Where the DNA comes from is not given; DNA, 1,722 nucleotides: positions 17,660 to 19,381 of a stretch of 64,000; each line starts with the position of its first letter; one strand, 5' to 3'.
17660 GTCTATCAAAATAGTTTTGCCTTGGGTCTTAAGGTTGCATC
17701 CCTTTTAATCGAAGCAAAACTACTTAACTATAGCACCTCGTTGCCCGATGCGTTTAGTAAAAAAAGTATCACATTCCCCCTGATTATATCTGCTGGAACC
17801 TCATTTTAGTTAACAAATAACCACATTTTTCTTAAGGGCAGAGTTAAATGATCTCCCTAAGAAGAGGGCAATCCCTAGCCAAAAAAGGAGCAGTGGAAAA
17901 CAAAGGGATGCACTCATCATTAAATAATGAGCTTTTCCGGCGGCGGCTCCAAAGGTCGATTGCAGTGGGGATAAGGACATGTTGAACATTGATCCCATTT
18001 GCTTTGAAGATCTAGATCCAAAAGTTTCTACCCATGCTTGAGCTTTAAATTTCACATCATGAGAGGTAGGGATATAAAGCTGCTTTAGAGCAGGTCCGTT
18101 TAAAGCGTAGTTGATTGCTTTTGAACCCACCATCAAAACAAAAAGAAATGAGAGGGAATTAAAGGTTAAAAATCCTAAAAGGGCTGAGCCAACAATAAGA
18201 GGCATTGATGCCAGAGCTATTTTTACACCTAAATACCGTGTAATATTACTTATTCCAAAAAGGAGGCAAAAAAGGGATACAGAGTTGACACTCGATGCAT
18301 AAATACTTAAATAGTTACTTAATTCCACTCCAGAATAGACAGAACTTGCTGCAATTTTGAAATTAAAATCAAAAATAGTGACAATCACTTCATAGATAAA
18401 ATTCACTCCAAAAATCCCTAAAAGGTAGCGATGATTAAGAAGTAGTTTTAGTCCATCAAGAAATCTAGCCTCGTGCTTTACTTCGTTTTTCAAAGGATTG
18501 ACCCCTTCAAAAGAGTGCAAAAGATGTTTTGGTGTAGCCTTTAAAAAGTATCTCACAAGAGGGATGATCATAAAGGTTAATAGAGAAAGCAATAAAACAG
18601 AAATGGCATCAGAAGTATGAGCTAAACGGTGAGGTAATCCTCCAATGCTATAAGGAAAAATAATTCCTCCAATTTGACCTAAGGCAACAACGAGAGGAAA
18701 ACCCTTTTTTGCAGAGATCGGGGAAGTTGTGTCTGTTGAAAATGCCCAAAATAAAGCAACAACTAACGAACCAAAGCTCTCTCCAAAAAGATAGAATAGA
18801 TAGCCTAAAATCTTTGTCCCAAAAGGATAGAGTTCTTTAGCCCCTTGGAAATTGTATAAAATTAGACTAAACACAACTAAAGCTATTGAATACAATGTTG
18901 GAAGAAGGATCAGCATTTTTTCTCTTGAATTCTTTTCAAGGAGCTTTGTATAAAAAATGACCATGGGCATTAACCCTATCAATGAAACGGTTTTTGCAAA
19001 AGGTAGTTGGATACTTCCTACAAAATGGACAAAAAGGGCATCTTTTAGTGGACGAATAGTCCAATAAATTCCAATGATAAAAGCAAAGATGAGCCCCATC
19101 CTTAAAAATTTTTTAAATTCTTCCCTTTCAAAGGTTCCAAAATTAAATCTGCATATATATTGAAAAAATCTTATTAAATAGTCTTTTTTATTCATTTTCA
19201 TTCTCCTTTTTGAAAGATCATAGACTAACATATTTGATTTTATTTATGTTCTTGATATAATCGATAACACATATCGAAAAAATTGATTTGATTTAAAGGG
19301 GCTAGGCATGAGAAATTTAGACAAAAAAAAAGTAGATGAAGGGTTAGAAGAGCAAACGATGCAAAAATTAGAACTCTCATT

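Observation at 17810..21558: Two short TLC/NTT-family transporter paralogues bracketing a LysR regulator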

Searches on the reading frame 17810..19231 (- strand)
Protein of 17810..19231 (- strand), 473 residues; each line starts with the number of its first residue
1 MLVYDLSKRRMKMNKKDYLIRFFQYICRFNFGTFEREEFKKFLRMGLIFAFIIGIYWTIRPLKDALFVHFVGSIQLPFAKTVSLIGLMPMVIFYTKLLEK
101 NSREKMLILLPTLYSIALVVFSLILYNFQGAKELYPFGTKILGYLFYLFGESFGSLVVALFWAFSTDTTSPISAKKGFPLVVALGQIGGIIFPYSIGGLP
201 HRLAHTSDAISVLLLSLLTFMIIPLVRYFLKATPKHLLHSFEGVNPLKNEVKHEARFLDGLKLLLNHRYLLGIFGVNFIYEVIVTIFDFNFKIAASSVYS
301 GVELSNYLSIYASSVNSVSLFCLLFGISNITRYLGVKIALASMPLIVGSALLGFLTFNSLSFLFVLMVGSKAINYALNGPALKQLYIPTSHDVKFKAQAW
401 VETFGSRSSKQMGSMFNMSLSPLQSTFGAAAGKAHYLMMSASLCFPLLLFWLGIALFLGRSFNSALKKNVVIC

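Call 3: search_protein_families(library=pfam, proteins=[window:17810-19231:-], max_evalue=0.01)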
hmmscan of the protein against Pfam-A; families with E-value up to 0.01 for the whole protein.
window:17810-19231:- (473 aa): 1 family
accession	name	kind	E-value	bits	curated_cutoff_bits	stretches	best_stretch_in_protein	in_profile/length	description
PF03219.20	TLC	-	1.8e-21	77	21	2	145-453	150-482/491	TLC ATP/ADP transporter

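Call 4: search_protein_families(library=ncbifam, proteins=[window:17810-19231:-], max_evalue=0.01)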
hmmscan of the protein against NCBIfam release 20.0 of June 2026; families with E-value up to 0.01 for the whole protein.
window:17810-19231:- (473 aa): 1 family
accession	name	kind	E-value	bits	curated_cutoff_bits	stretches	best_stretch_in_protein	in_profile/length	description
TIGR00769.1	AAA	superfamily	5.2e-19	68.5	387.2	1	35-460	2-470/472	NTP/NDP exchange transporter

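Call 41: search_protein_representatives(protein=window:17810-19195:-)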
Query: 461 residues. Proteins with E-value up to 0.001 (for the whole library): 2947; up to 1e-10: 931; up to 1e-30: 228. The best 150 are listed.
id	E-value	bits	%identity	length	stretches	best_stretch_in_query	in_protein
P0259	8.9e-207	704.0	71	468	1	7-461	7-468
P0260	7.5e-108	378.0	47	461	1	14-461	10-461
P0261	5.6e-105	368.6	43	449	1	9-459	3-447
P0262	1.3e-104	367.3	46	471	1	11-461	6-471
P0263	2.5e-102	359.8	43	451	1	19-461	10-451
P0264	6.4e-101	355.2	40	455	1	8-461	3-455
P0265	1.7e-99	350.4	42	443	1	18-461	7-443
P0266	4.8e-98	345.7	41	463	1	16-461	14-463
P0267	3.4e-97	342.9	43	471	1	16-461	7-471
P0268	2.8e-96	339.9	60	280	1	5-267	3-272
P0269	3.3e-96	339.7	42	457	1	17-461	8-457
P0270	1.2e-94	334.5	43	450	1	15-461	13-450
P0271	4.2e-94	332.7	44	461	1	19-461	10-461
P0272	9.6e-89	315.1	45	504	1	13-461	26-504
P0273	1.1e-87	311.6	39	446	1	15-457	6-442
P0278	4.1e-82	293.2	40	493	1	9-461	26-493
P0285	1.8e-72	261.4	35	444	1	13-461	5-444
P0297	1.4e-66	242.0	35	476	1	10-461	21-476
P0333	1.7e-55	205.4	31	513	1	16-460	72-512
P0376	2.7e-42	162.0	29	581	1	21-458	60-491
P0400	3.6e-39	151.7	30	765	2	26-288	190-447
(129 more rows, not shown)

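Call 42: list_cluster_members(proteins=[P0260, P0261, P0262, P0264, P0266, P0272, P0278, P0285, P0297, P0333])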
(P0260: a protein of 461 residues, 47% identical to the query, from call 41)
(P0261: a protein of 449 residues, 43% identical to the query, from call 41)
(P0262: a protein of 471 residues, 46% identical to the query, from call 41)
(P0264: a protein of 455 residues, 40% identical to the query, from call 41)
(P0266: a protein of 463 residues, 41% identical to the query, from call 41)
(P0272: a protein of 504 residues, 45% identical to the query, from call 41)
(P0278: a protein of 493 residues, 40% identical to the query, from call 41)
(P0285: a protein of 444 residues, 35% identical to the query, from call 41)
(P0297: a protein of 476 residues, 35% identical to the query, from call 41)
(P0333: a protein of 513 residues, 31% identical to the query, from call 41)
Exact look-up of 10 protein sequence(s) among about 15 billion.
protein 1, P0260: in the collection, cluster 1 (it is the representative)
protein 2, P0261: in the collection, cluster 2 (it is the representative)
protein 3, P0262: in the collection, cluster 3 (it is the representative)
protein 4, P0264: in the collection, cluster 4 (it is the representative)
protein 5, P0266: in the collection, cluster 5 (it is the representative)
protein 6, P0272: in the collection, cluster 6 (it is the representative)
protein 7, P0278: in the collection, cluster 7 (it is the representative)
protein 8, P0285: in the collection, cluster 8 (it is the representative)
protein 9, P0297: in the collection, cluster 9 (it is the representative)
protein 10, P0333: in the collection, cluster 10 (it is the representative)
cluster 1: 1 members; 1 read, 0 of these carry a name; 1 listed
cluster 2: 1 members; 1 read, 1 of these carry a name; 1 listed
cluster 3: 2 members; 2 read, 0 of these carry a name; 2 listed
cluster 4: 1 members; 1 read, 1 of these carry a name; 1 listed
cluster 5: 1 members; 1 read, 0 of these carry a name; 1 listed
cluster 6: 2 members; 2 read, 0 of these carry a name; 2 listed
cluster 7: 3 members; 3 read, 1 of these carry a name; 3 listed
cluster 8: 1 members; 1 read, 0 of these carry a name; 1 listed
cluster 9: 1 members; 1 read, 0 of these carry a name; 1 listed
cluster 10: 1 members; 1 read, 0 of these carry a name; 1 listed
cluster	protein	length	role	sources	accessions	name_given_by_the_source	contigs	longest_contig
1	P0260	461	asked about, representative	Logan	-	-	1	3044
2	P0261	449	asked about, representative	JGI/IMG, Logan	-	AAA family ATP:ADP antiporter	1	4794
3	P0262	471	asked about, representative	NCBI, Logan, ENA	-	-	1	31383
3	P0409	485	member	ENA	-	-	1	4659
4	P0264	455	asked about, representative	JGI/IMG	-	AAA family ATP:ADP antiporter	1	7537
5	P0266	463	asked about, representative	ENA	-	-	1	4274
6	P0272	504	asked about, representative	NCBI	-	-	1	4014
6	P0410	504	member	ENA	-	-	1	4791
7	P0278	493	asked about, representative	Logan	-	-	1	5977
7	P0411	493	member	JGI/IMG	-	ATP:ADP antiporter, AAA family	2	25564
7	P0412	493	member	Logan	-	-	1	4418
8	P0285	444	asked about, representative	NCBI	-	-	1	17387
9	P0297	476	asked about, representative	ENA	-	-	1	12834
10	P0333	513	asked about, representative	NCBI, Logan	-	-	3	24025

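Call 48: search_dna_similar(query=window:17810-19195:-, collection=plasmids, mode=protein, max_evalue=0.00001, max_rows=25)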
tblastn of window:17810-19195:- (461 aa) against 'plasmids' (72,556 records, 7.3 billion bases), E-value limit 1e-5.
Records with a match: 6; places in all: 6; records where one place covers at least 80% of the query: 3.
Best place of each record, by identity: <60% 6.
By first word of the organism name: Candidatus 2; Mycetohabitans 2; Azotobacter 1; Pantoea 1.
By predicted mobility (MOB-suite, as given by PLSDB): non-mobilizable 5; mobilizable 1.
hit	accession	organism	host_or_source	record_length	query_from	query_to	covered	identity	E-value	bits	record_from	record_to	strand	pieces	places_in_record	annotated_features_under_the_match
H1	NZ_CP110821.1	Candidatus Bandiella woodruffii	Euplotes woodruffi,mixed host and ...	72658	13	422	89%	25.8%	3e-26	120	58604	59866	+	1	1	hypothetical protein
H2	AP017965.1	Candidatus Megaera polyxenophila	-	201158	9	406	86%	24.8%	3e-10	70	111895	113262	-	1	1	ADP,ATP carrier protein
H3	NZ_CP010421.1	Azotobacter chroococcum NCIMB 8003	cell culture,soil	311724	44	402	78%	24.1%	8e-11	72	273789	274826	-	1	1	MFS transporter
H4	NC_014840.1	Pantoea sp. At-9b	-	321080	25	402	82%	22.7%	3e-9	67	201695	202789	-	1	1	MFS transporter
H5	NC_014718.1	Mycetohabitans rhizoxinica HKI 454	-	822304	44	402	78%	21.0%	3e-9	67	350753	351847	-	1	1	MFS transporter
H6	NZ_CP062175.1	Mycetohabitans rhizoxinica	Rhizopus microsporus,bacterial culture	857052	44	402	78%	21.0%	3e-9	67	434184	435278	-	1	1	MFS transporter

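Call 53: get_annotated_region(hit=H2, flank=1500)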
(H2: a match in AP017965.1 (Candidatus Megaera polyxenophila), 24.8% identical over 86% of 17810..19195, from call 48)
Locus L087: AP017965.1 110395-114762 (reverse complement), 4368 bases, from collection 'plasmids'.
description: Candidatus Megaera polyxenophila plasmid pPCS201 DNA, complete sequence, strain: PCS
organism: Candidatus Megaera polyxenophila (NCBI taxid 988779)
taxonomy: Bacteria; Pseudomonadota; Alphaproteobacteria; Rickettsiales; Rickettsiaceae; Candidatus Megaera; Candidatus Megaera polyxenophila
host: -; source: -; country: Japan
typing (MOB-suite, as given by PLSDB): non-mobilizable
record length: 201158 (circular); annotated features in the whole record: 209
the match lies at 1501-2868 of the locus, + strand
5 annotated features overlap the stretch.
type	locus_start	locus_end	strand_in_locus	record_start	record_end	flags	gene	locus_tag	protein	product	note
CDS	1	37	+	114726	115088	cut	-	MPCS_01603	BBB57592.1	hypothetical protein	-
CDS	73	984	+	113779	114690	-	-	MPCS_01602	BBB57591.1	hypothetical protein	-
CDS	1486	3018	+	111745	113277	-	-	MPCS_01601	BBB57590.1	ADP,ATP carrier protein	-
CDS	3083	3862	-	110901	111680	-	-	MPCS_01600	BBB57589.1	inositol monophosphatase/fructose-1,6-bisphosphatase family protein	-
CDS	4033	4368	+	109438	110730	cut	-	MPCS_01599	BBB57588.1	MFS transporter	-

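Call 54: get_annotated_region(hit=H1, flank=2500)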
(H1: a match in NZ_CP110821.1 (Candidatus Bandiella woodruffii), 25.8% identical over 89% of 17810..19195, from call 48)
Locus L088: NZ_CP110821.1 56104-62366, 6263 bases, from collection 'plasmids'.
description: Candidatus Bandiella woodruffii strain NDG2 plasmid unnamed1, complete sequence
organism: Candidatus Bandiella woodruffii (NCBI taxid 1664265)
taxonomy: Bacteria; Pseudomonadota; Alphaproteobacteria; Rickettsiales; Candidatus Midichloriaceae; Candidatus Bandiella; Candidatus Bandiella woodruffii
host: -; source: Euplotes woodruffi,mixed host and symbiont culture; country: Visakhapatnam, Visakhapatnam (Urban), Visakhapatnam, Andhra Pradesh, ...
typing (MOB-suite, as given by PLSDB): non-mobilizable
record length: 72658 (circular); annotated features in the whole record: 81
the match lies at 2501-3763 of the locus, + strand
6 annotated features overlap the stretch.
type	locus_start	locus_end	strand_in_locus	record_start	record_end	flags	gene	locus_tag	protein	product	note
CDS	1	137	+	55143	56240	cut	-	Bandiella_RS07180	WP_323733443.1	hypothetical protein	-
CDS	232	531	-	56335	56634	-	-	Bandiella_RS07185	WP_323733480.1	transposase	GO:0006313 - DNA transposition [Evidence IEA]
CDS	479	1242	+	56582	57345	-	-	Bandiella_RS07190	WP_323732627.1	IS5 family transposase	-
CDS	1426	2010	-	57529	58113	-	-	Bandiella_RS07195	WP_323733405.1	IS6 family transposase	-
CDS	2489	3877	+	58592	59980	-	-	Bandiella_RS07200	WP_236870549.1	hypothetical protein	-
CDS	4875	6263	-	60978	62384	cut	ltrA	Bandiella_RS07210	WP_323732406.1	group II intron reverse transcriptase/maturase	GO:0000373 - Group II intron splicing [Evidence IEA]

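Call 55: search_protein_families(library=ncbifam, proteins=[L087:1486-3018:+, L088:2489-3877:+, P0259, P0260, P0264, P0285, P0333, P0376, P0400], max_evalue=0.001)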
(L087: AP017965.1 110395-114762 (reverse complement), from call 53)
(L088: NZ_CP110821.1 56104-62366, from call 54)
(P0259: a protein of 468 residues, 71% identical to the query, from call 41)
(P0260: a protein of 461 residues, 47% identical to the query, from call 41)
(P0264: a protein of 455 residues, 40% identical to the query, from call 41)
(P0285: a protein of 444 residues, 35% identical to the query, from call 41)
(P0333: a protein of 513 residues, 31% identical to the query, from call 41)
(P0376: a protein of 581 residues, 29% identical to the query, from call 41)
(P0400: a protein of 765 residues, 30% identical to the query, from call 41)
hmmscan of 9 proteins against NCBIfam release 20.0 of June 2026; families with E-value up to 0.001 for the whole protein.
L087:1486-3018:+ (510 aa): 1 family
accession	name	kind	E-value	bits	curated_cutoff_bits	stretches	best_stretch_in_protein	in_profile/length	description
TIGR00769.1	AAA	superfamily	3.2e-123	412.1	387.2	1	27-501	2-472/472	NTP/NDP exchange transporter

L088:2489-3877:+ (462 aa): 0 families

P0259 (468 aa): 2 families
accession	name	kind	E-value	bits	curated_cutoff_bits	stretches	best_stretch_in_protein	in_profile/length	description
TIGR00769.1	AAA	superfamily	8e-21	74.5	387.2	1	23-456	2-471/472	NTP/NDP exchange transporter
TIGR00893.1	2A0114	subfamily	5.5e-05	22.3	395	1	132-219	308-395/399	D-galactonate transporter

P0260 (461 aa): 1 family
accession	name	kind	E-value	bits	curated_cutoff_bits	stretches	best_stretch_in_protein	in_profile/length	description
TIGR00769.1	AAA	superfamily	1.4e-22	80.3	387.2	1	20-351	3-350/472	NTP/NDP exchange transporter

P0264 (455 aa): 1 family
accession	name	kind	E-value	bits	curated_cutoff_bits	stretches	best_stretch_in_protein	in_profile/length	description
TIGR00769.1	AAA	superfamily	3.3e-11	42.8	387.2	1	14-424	2-458/472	NTP/NDP exchange transporter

P0285 (444 aa): 1 family
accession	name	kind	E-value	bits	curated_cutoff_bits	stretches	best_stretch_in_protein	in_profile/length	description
TIGR00769.1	AAA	superfamily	1.7e-24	86.6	387.2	2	16-328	4-345/472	NTP/NDP exchange transporter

P0333 (513 aa): 1 family
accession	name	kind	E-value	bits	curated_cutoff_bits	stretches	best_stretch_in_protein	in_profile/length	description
TIGR00769.1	AAA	superfamily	2.9e-19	69.4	387.2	1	79-502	3-472/472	NTP/NDP exchange transporter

P0376 (581 aa): 1 family
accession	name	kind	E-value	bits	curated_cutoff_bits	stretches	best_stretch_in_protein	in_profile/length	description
TIGR00769.1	AAA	superfamily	3e-11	42.9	387.2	1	65-379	5-346/472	NTP/NDP exchange transporter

P0400 (765 aa): 1 family
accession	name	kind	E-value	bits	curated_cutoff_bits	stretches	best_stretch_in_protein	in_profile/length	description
TIGR00769.1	AAA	superfamily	5.5e-10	38.8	387.2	1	194-440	9-289/472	NTP/NDP exchange transporter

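Call 66: predict_structure(alignment_id=A2)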
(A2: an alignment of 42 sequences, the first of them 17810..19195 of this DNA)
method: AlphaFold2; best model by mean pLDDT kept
length: 461 residues; sequences in the alignment: 42
mean_pLDDT: 77.1   pTM: 0.81
mean pLDDT of the five models: 77.1, 75.4, 73.3, 72.6, 68.8
residues with pLDDT >= 90: 107; 70-90: 228; 50-70: 89; < 50: 37
segments of 3 or more residues with pLDDT < 50: 229-243, 368-385
pLDDT, mean of each block of 10 residues (from residue 1): 65 73 84 92 93 91 84 79 74 84 93 79 80 89 79 72 78 92 93 92 95 90 67 38 57 69 77 84 90 95 91 69 73 80 79 86 58 44 49 63 67 57 67 84 81 68 47
secondary structure, 60 per line:
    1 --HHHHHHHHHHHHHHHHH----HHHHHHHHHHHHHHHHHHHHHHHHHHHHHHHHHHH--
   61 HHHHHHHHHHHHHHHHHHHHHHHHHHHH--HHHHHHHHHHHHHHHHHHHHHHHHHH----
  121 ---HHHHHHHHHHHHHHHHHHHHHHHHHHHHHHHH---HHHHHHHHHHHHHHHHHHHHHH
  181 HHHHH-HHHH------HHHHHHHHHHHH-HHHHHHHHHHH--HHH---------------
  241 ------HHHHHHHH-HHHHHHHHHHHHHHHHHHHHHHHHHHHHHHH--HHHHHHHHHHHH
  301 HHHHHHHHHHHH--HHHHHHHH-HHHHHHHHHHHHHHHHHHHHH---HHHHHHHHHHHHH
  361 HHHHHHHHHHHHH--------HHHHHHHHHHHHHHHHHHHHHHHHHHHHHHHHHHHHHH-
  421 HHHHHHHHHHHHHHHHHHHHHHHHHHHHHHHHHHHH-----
elements in order: H3-19 H24-58 H61-88 H91-116 H124-155 H159-185 H187-190 H197-208 H210-220 H247-254 H256-286 H289-312 H315-322 H324-344 H348-373 H382-419 H421-456

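Call 70: fold_search(model_id=the predicted structure, library=pdb)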
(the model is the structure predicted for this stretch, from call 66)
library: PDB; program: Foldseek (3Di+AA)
matches with E <= 10: 531; with E <= 0.001: 116
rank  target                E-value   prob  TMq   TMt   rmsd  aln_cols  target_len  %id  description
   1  9j3m_A                2.1e-11  1.00  0.77  0.74   4.7       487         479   20  ADP/Pi bound Arabidopsis ATP/ADP translocator AtNTT1 (released 2025-03-19)
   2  9j3l_A                4.1e-10  1.00  0.77  0.74   4.8       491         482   20  ATP bound Arabidopsis ATP/ADP translocator AtNTT1 (released 2025-03-19)
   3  9j3n_A                3.4e-09  1.00  0.71  0.68   5.9       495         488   20  ATP bound Chlamydia pneumoniae ATP/ADP translocator NTT1(Inward open state) (released 2025-03-19)
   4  9j3o_A                1.7e-07  1.00  0.63  0.59   7.4       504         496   21  Chlamydia pneumoniae ATP/ADP translocator NTT1(Outward open state) (released 2025-03-19)
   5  8zoj_A                1.8e-05  1.00  0.57  0.64   6.1       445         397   15  The crystal structure of YegTK267A from the Nucleoside: H+ Symporter Family (released 2025-04-02)
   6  9pc9                  1.8e-05  1.00  0.57  0.60  10.0       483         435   14  Structure of Synaptic Vesicle Protein 2A Bound to UCB7361 (released 2025-09-10)
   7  2y5y_B                2.1e-05  1.00  0.55  0.62   6.8       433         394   17  Crystal structure of LacY in complex with an affinity inactivator (released 2011-06-15)
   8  8ttf_A                2.7e-05  1.00  0.57  0.66   5.9       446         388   14  NorA double mutant - E222QD307N at pH 7.5 (released 2024-05-29)
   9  6c9w_A                2.8e-05  1.00  0.61  0.69   5.5       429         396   15  Crystal Structure of a ligand bound LacY/Nanobody Complex (released 2018-08-15)
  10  9qu4                  2.9e-05  1.00  0.55  0.61   7.3       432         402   12  Cryo-EM structure of the inward-open choline-bound state of choline/ethanolamine transporter FLVCR2 (released 2025-06-11)
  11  3o7p                  3.1e-05  1.00  0.50  0.55   7.6       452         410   15  Crystal structure of the E.coli Fucose:proton symporter, FucP (N162A) (released 2010-09-15)
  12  8ubx                  4.1e-05  1.00  0.57  0.61   6.4       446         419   11  Ethanolamine-bound FLVCR1 (released 2024-03-27)
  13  8rl7_A                4.8e-05  1.00  0.58  0.62   6.5       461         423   13  SPNS2 in complex with homo Di-Gluebody GbD12 (released 2025-01-15)
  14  8ubz                  5.3e-05  1.00  0.55  0.60   6.6       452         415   13  Choline-bound FLVCR1 (released 2024-03-27)
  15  9b3m                  6.0e-05  1.00  0.52  0.63   7.4       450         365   13  NorA in inward-open conformation (NorA-BRIL fusion) (released 2024-12-11)
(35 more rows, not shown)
